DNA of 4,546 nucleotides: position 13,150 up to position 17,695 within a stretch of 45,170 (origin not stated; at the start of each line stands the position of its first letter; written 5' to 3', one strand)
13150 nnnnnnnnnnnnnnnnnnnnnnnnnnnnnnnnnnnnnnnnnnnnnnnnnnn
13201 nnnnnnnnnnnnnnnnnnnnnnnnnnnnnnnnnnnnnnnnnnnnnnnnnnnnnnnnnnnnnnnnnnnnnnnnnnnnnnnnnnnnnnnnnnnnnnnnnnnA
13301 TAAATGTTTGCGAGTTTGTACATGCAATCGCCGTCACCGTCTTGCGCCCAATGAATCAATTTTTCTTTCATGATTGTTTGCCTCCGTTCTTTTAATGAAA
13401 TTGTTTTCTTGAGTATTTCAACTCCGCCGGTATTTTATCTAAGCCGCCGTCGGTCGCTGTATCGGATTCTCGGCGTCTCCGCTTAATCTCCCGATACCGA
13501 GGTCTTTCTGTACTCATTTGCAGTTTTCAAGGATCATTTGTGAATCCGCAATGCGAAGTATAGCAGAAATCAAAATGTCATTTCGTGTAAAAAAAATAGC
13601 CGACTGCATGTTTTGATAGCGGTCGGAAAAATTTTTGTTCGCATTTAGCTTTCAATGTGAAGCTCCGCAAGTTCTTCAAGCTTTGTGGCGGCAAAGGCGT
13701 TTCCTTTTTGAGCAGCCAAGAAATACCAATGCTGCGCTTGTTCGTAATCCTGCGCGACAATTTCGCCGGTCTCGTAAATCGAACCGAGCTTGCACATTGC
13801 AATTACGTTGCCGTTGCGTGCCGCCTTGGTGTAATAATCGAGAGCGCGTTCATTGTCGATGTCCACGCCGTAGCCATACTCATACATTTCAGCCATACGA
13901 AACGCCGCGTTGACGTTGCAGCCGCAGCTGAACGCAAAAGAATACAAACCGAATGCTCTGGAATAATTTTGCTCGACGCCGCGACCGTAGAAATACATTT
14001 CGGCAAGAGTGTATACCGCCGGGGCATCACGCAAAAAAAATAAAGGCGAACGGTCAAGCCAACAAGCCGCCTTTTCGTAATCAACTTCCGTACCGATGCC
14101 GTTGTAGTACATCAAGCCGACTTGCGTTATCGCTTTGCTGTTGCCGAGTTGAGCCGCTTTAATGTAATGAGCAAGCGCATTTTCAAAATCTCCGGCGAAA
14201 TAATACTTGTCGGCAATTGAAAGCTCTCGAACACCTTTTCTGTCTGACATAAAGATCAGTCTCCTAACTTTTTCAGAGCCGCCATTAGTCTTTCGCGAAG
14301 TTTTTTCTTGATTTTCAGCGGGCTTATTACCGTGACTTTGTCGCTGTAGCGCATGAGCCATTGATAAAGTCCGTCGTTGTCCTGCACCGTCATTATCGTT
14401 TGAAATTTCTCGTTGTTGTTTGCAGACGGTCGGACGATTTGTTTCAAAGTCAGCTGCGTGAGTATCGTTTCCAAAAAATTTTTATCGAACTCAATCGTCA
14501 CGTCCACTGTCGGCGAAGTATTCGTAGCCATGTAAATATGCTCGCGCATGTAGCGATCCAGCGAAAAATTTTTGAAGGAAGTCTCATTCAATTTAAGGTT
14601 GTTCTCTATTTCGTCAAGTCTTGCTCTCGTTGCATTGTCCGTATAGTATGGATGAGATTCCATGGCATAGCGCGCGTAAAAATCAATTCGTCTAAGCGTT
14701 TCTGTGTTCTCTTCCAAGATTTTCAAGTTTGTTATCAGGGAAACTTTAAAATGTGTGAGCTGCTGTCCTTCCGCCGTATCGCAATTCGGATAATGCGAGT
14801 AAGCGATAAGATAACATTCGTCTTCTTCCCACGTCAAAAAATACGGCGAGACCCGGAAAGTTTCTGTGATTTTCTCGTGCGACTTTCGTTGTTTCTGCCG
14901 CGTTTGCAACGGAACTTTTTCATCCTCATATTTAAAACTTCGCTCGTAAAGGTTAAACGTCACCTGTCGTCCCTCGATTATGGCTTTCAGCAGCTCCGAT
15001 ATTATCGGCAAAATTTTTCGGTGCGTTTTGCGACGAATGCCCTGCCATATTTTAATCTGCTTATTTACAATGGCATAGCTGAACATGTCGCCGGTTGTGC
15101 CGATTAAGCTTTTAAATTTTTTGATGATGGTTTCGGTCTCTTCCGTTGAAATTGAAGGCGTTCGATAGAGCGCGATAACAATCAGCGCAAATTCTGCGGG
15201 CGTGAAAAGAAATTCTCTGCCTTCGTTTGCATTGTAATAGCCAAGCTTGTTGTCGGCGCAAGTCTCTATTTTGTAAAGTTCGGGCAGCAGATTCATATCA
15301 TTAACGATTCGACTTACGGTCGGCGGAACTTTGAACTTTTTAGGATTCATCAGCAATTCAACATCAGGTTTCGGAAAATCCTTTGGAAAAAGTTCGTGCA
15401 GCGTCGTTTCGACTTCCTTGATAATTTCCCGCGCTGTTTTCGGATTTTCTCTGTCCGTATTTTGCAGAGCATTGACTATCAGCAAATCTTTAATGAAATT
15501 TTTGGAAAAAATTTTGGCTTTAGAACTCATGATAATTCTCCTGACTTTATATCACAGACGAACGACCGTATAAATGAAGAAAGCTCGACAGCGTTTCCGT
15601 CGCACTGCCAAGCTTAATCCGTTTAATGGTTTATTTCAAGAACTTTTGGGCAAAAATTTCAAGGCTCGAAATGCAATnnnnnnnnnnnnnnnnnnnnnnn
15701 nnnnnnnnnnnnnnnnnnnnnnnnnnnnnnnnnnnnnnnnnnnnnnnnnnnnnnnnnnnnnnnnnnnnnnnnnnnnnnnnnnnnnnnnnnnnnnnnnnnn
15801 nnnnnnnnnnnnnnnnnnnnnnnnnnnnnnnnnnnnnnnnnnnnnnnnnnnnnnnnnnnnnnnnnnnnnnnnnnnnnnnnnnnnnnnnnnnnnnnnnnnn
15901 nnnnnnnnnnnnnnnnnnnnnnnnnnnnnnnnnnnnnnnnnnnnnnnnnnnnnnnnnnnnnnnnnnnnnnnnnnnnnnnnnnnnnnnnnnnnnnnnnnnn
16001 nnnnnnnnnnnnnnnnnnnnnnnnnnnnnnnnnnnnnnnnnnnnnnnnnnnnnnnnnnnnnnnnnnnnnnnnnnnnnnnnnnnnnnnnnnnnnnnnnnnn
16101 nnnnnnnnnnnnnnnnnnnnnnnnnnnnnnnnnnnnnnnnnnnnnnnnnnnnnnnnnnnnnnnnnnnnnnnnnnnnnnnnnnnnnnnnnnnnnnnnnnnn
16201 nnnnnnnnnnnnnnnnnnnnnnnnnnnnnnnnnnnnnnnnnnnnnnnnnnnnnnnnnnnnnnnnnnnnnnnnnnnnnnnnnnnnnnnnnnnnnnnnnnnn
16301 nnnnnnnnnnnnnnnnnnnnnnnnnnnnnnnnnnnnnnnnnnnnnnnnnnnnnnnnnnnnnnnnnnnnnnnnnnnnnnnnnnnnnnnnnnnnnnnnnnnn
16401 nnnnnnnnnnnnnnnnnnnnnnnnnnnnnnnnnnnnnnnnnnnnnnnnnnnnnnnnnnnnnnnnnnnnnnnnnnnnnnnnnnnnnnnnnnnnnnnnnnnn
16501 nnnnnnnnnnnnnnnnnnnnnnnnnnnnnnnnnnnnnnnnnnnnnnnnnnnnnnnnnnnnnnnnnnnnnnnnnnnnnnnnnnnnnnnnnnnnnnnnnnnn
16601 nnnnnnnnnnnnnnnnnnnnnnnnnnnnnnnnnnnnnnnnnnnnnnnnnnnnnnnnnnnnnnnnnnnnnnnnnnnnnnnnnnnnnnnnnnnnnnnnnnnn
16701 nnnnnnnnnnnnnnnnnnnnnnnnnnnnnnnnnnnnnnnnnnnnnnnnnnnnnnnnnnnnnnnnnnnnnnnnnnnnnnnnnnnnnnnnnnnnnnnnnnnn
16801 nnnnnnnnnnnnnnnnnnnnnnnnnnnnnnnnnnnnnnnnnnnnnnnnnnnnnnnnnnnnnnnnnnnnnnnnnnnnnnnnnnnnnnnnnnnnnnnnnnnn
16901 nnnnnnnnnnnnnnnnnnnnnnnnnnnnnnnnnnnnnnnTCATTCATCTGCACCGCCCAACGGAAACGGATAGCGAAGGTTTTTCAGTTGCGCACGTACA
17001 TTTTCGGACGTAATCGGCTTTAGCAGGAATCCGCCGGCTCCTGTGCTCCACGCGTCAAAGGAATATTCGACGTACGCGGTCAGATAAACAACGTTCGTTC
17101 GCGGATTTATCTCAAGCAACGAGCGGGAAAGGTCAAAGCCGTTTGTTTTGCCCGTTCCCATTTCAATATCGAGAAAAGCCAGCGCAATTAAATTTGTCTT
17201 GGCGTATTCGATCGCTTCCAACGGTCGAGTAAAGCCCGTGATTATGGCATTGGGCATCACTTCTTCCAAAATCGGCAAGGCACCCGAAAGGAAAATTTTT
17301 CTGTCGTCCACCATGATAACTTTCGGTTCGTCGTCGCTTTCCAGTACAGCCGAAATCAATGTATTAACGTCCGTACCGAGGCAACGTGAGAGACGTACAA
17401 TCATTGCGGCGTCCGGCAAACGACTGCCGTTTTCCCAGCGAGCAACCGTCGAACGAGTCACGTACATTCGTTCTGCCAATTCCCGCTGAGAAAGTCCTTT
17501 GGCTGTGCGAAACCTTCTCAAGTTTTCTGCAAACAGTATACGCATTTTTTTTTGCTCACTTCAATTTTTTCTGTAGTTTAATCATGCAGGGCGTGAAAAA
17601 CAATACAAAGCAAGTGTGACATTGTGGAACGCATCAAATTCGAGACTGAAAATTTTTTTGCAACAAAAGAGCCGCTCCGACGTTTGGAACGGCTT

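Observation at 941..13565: NusG-paralog-led ~12.4 kb operon joining Sel1-repeat proteins, PPP phosphatases and an LMW-PTP to a type I restriction system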

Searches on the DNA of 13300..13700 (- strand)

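Call 34: search_rna_families(source=window, start=13300, end=13700, threshold=evalue, max_evalue=10, show_alignments=3)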
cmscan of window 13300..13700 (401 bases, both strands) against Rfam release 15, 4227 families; matches with E-value up to 10: 1.
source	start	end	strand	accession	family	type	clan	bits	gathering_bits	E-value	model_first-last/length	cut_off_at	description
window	13602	13613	+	RF00180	REN-SRE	Cis-reg;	-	10.6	41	7.4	1-37/37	no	Renin stability regulatory element (REN-SRE)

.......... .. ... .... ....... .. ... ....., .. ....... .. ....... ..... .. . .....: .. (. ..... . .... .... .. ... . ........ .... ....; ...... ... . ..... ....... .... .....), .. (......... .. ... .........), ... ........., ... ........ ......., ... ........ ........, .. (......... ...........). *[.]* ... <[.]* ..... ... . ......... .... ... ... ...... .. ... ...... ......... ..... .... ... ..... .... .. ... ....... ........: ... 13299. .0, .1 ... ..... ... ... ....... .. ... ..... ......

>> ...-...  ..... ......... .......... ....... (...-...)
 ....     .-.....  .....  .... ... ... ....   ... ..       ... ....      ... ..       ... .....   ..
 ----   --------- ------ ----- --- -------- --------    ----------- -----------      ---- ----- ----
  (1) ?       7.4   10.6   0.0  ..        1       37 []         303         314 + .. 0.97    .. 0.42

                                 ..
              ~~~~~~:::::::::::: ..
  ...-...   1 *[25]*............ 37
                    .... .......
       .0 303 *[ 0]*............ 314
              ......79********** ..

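Call 50: build_rna_model(alignment_id=A5)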
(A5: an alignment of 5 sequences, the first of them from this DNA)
Model R1 built from alignment A5 (5 sequences, 135 columns); structure: RNAalifold consensus.
model positions 119; base pairs 18; branch points 1; effective number of sequences 1.32; information 0.59 bits per position. Calibrated on 0.2 Mb of random sequence (short: E-values are rough).
structure used (alignment columns):
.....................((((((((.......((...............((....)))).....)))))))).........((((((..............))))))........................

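Call 51: search_with_rna_model(model_id=R1, sources=[window, L002, L005, L008, L010, L090, L093, L094, L098, L099, L100, L102, L103, L104, L105, L106, L107, L108, L109, L110, L111, L112, L113, L114, L115, L116, L117, L118, L119, L120, L121, L122, L123, L124, L125, L126, L127, L128, L129, L130, L131, L132, L133, L134, L096], max_evalue=1, make_alignment=true)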
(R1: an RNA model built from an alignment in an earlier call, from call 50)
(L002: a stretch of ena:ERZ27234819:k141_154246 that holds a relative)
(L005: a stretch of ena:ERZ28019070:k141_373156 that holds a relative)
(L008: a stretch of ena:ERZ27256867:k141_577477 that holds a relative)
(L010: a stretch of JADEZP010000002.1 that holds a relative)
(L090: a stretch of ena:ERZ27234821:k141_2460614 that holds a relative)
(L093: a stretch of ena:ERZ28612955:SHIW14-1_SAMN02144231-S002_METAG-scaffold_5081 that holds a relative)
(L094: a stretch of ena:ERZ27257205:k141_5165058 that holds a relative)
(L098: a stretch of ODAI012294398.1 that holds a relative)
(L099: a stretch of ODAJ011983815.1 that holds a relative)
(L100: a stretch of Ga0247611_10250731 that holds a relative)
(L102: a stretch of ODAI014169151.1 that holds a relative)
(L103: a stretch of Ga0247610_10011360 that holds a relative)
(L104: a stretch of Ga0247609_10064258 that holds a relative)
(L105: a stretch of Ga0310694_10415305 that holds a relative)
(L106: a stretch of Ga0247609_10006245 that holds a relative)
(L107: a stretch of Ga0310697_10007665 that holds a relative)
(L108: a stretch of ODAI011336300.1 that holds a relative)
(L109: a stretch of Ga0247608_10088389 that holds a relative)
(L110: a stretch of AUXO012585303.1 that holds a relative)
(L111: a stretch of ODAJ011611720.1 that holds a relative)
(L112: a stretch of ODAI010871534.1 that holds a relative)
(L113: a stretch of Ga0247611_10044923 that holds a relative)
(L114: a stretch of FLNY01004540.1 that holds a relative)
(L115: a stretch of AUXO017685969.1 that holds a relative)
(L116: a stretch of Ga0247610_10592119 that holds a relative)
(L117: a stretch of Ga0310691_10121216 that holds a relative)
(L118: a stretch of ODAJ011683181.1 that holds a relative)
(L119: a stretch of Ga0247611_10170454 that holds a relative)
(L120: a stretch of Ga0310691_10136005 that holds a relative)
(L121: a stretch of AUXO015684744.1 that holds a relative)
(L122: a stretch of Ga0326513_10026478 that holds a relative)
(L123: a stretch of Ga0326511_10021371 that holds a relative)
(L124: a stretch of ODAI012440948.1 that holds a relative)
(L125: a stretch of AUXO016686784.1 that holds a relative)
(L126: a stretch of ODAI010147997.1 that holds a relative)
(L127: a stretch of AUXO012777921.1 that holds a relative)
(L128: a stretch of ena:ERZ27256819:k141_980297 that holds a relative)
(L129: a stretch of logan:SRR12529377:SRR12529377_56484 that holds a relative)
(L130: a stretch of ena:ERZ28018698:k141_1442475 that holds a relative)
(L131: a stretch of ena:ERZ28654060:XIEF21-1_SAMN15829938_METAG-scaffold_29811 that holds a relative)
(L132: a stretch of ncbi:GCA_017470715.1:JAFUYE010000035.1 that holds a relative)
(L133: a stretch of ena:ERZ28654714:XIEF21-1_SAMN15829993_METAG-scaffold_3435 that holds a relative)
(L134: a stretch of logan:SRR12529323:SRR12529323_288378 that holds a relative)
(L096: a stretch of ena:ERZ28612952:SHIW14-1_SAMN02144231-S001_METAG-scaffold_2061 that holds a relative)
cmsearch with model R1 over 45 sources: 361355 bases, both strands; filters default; matches with E-value up to 1: 6.
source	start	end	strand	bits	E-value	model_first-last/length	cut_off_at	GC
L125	1371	1489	+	138.4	3.9e-32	1-119/119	no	0.47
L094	3955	4088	+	128.6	1.2e-29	1-119/119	no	0.55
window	13401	13517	-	127.9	1.9e-29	1-119/119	no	0.49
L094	5988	6122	+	122.8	3.8e-28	1-119/119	no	0.53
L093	89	208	+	115.2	3.2e-26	1-119/119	no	0.48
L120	2166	2185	+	15.5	0.96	73-92/119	no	0.45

Alignment A6: 6 matches aligned to the model, 135 columns, each read 5' to 3' on its own strand. Consensus structure (alignment columns), stored with it:
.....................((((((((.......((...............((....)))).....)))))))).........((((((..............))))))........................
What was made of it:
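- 13401..13517 (-): Conserved ~119-nt 5' leader element (possible structured RNA or regulator site); no Rfam family. Covariance model R1 gives 115-138 bits in window, L094 (two copies), L093 and L125 (call 51).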

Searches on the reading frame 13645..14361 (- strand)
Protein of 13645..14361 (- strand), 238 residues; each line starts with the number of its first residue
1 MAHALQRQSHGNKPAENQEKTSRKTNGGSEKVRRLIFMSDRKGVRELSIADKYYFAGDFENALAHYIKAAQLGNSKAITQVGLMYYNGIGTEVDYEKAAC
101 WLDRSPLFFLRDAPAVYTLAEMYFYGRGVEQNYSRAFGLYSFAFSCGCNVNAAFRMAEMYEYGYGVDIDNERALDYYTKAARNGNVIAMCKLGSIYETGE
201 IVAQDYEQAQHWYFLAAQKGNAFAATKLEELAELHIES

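Call 4: search_protein_families(library=pfam, proteins=[window:13645-14361:-], max_evalue=0.01)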
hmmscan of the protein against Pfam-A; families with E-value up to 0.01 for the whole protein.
window:13645-14361:- (238 aa): 2 families
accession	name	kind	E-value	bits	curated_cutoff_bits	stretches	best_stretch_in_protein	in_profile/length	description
PF08238.18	Sel1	-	1e-32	111.8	30.7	4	151-185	2-36/36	Sel1 repeat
PF13414.12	TPR_11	-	0.0086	16.2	26.8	0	51-76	2-27/42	TPR repeat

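Call 6: search_protein_families(library=padloc, proteins=[window:13645-14361:-], max_evalue=0.01)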
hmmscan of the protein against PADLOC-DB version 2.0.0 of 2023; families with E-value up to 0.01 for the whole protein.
window:13645-14361:- (238 aa): 1 family
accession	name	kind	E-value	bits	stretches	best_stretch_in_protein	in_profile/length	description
PDLC00284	PtuA1|PtuA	-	3.9e-05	20.7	1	171-228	6-60/545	AAA ATPase domain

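Call 7: search_protein_families(library=ncbifam, proteins=[window:13645-14361:-], max_evalue=0.01)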
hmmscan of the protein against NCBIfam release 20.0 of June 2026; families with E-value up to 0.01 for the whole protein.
window:13645-14361:- (238 aa): 4 families
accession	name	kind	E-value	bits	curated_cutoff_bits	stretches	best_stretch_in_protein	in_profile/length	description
NF047621.1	FlgprotMotXVib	equivalog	2e-12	47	330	1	154-231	76-153/211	flagellar protein MotX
NF038194.1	AlgK_TPR_lipo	equivalog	7.5e-09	34.7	700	1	149-230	332-413/448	alginate biosynthesis TPR repeat lipoprotein AlgK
NF033786.1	phenyl_MerG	equivalog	1.9e-07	31.3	350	1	155-229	114-189/217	phenylmercury resistance protein MerG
NF045484.1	TransRegExoR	equivalog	3.1e-07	29.9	450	1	117-225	79-200/267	exopolysaccharide production regulator ExoR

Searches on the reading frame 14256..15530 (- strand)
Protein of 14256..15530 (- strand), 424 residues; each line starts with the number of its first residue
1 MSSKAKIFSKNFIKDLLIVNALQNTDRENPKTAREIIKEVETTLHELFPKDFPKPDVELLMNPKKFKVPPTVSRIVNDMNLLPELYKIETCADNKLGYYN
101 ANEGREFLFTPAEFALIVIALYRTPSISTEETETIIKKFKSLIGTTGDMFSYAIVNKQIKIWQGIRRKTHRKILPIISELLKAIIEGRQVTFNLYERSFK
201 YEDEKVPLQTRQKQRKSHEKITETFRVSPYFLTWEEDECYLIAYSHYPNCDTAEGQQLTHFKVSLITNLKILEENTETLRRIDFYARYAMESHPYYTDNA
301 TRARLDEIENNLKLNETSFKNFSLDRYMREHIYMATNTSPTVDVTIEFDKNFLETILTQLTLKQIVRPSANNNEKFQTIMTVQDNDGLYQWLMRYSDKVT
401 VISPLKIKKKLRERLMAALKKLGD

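Call 4: search_protein_families(library=pfam, proteins=[window:14256-15530:-], max_evalue=0.01)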
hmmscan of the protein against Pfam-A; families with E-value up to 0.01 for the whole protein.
window:14256-15530:- (424 aa): 2 families
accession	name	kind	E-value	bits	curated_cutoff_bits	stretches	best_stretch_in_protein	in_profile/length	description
PF25583.1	WCX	-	1.8e-08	35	23.9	1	340-419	1-76/76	WCX domain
PF13280.12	WYL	-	3.8e-05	24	21.8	1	177-270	3-69/70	WYL domain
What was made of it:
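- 14256..15530 (-): WYL/WCX-domain regulator (424 aa). Pfam WCX 1.8e-08 and WYL 3.8e-05 (call 4).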

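Call 6: search_protein_families(library=padloc, proteins=[window:14256-15530:-], max_evalue=0.01)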
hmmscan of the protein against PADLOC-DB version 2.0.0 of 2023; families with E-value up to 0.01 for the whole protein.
window:14256-15530:- (424 aa): 2 families
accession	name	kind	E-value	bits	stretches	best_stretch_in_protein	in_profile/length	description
PDLC01652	WYL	-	2.5e-22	77.9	2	303-419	69-162/162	"CAS-I,CAS-II,CAS-III,CAS-IV,CAS-V,CAS-VI; associated_signaling"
PDLC01457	WYL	-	1.7e-07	29.1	1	226-406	155-228/229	"CAS-I,CAS-II,CAS-III,CAS-IV,CAS-V,CAS-VI; associated_signaling"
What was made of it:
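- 14256..15530 (-): PADLOC WYL model 2.5e-22 (call 6).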

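Call 7: search_protein_families(library=ncbifam, proteins=[window:14256-15530:-], max_evalue=0.01)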
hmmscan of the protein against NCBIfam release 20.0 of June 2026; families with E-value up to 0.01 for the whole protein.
window:14256-15530:- (424 aa): 0 families

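Call 56: search_solved_structures(query=window:14256-15530:-, max_evalue=0.01)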
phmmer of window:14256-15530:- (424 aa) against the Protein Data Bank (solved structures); distinct sequences matched with E-value up to 0.01: 0.
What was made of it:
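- Closest known: WYL-regulated loci. Different: The regulator has no sequence-detectable relative in the PDB (call 56).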

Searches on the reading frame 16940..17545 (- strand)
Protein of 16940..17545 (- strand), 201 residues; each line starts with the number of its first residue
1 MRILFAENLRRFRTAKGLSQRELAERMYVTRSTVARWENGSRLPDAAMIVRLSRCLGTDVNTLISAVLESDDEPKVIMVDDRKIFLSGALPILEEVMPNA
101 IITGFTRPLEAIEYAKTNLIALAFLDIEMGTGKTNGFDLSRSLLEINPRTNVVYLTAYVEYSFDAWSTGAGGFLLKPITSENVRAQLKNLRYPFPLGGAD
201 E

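Call 5: search_protein_families(library=pfam, proteins=[window:16940-17545:-], max_evalue=0.01)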
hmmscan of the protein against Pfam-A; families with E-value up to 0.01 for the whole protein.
window:16940-17545:- (201 aa): 11 families
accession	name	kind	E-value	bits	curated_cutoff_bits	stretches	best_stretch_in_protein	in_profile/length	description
PF01381.28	HTH_3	-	7.9e-16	58.3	23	1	9-60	1-52/55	Helix-turn-helix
PF13560.12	HTH_31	-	4.2e-14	53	27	1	5-60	2-58/64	Helix-turn-helix domain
PF00072.30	Response_reg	-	2.3e-12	47.5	30.2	1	76-187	1-110/111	Response regulator receiver domain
PF12844.13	HTH_19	-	9.7e-09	35.5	30.2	1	7-67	2-62/64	Helix-turn-helix domain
PF07022.19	Phage_CI_repr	-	8.1e-05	23.3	22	1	9-63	3-57/65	Bacteriophage CI repressor helix-turn-helix domain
PF22495.2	HTH_92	-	0.00022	20.9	27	1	10-46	1-37/45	RsaL-like HTH domain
PF13443.12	HTH_26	-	0.00042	21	22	1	8-66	1-60/63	Cro/C1-type HTH DNA-binding domain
PF13413.12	HTH_25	-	0.0016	18.6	24.6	1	9-50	2-45/62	Helix-turn-helix domain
PF13384.12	HTH_23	-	0.0034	17.6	24.6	1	14-37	14-37/50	Homeodomain-like domain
PF01047.28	MarR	-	0.0044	17.3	24.6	1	9-37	9-37/59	MarR family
PF13518.12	HTH_28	-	0.009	16.5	25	0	14-39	9-34/52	Helix-turn-helix domain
